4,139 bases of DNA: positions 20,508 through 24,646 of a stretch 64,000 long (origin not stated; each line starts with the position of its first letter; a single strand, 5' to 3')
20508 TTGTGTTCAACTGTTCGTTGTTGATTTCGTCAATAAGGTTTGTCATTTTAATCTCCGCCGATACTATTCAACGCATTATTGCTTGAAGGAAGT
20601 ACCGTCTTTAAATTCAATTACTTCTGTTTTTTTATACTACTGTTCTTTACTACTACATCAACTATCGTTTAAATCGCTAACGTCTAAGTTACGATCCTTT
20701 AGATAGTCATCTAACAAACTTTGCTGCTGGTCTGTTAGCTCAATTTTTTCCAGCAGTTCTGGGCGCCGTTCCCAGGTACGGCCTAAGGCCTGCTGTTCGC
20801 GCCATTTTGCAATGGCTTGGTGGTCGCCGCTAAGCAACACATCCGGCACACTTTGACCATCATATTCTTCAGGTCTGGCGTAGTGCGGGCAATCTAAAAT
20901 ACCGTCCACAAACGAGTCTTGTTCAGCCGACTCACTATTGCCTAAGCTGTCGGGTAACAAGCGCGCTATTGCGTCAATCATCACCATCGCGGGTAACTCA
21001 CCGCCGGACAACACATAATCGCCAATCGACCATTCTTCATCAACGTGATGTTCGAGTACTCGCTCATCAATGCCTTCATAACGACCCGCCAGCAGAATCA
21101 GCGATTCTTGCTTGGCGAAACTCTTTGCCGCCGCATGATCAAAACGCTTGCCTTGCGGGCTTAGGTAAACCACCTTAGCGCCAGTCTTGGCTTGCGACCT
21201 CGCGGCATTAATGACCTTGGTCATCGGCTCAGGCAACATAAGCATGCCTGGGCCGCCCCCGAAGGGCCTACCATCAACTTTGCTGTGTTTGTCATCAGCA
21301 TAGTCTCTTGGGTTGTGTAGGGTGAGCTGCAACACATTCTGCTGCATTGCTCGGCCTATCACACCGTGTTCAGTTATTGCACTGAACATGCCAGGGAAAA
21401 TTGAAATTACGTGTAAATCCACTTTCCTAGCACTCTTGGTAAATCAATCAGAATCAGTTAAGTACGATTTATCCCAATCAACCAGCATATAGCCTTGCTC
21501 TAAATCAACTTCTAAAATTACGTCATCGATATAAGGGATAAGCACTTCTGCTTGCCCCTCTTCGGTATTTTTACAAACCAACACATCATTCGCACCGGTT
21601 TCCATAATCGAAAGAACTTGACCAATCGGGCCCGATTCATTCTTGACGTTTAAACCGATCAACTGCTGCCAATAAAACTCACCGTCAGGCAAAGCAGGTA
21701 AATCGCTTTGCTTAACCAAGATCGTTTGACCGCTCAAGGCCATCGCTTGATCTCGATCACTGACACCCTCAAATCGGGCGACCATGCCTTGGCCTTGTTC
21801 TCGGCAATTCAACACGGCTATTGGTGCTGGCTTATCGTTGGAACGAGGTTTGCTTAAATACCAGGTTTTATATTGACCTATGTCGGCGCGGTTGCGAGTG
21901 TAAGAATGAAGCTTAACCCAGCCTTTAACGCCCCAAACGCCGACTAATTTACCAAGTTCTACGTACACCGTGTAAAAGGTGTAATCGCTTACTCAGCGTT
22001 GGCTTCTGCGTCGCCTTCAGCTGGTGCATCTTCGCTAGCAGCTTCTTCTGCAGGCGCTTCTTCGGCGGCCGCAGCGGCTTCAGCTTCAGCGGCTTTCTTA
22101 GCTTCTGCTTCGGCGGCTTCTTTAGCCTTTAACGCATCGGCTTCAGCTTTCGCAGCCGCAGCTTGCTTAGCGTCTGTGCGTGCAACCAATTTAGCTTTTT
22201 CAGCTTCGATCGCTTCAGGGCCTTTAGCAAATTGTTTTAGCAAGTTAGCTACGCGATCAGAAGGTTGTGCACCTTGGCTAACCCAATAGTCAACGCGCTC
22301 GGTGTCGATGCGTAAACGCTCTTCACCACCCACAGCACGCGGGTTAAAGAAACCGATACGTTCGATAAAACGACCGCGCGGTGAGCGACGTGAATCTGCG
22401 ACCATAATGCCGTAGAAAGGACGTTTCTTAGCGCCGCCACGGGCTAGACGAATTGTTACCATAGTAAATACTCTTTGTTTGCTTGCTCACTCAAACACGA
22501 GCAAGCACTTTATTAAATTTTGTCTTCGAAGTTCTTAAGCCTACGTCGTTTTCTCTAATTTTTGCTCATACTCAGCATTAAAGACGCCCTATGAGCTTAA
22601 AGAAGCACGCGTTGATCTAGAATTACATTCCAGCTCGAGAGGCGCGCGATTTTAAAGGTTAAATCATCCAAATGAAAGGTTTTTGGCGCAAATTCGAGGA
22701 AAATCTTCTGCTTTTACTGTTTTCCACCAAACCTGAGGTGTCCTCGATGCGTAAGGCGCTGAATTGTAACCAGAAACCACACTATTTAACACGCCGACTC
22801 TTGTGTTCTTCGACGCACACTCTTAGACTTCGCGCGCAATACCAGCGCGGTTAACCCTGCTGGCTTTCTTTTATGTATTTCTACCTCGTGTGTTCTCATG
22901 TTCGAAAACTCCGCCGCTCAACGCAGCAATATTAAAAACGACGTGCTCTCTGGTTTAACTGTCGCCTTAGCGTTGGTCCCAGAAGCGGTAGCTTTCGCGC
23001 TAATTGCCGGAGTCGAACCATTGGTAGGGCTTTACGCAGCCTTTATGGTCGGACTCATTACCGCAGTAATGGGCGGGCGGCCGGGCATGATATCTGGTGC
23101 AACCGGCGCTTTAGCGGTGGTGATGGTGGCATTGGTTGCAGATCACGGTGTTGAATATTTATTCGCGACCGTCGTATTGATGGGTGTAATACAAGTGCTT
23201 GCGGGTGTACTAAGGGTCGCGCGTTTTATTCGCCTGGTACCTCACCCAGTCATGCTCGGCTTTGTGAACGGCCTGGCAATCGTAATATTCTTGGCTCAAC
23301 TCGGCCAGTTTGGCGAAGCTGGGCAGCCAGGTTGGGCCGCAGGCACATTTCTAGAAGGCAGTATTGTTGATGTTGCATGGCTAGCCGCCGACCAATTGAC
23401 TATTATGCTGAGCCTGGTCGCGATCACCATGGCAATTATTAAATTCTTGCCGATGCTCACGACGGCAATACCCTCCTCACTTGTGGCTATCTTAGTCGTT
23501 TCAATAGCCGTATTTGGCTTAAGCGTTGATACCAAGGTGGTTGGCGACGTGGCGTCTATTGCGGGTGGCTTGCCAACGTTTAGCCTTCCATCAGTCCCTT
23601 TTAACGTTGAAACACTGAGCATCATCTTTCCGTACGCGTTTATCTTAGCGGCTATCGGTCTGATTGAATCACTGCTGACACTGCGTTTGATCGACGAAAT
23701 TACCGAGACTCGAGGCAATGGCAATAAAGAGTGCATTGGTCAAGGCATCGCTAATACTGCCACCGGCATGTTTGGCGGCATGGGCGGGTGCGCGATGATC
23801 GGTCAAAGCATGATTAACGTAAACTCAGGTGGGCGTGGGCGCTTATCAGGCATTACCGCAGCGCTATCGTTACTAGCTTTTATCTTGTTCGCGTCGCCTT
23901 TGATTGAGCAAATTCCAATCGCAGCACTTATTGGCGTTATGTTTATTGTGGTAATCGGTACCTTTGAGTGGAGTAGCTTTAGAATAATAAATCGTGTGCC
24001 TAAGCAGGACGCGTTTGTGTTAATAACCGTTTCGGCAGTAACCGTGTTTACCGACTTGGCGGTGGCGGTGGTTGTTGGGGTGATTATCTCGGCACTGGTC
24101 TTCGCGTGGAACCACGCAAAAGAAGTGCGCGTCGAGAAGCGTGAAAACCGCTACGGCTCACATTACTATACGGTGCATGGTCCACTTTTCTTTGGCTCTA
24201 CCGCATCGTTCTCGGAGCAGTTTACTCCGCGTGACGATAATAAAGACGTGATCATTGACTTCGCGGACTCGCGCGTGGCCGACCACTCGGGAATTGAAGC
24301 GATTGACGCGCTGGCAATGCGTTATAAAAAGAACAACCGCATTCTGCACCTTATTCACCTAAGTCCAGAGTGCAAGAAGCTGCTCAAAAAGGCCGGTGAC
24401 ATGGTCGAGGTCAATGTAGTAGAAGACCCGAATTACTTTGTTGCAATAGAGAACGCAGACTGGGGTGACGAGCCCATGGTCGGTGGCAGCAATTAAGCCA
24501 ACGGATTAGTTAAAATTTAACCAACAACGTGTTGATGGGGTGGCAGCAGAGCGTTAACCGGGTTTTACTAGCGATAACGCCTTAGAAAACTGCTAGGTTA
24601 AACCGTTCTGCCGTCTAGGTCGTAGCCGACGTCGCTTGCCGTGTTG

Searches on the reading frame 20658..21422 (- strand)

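Call 77: search_protein_families(library=pfam, proteins=[window:20658-21422:-], max_evalue=0.00001)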
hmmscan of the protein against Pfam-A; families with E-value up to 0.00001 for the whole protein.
window:20658-21422:- (254 aa): 1 family
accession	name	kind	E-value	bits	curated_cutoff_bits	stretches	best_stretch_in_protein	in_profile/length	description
PF01746.26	tRNA_m1G_MT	-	4.3e-57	193.4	27.3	1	23-221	2-195/195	tRNA (Guanine-1)-methyltransferase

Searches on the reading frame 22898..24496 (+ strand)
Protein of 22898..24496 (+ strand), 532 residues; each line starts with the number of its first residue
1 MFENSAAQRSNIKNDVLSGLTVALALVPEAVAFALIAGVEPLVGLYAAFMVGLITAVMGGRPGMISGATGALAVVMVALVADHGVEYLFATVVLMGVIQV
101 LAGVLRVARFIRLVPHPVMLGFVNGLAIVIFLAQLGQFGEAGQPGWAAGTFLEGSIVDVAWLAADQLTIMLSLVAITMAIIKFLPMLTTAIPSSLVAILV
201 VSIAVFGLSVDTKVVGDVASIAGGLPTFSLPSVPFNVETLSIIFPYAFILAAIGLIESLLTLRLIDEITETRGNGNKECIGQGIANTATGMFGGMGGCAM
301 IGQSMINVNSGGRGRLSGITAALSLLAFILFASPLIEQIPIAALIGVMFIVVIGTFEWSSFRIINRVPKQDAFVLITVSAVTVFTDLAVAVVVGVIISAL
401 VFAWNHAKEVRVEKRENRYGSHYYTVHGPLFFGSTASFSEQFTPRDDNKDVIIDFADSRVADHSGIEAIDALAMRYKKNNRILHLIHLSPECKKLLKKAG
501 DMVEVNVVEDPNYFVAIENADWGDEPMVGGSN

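Call 47: search_protein_families(library=pfam, proteins=[window:22898-24496:+], max_evalue=0.00001)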
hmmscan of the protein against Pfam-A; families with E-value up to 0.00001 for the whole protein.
window:22898-24496:+ (532 aa): 2 families
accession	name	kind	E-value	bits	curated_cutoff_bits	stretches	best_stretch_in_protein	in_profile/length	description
PF00916.26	Sulfate_transp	-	1.1e-58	199.3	23.2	1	13-376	2-378/380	Sulfate permease family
PF01740.26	STAS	-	2.4e-08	34.1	22.6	1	423-500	12-92/106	STAS domain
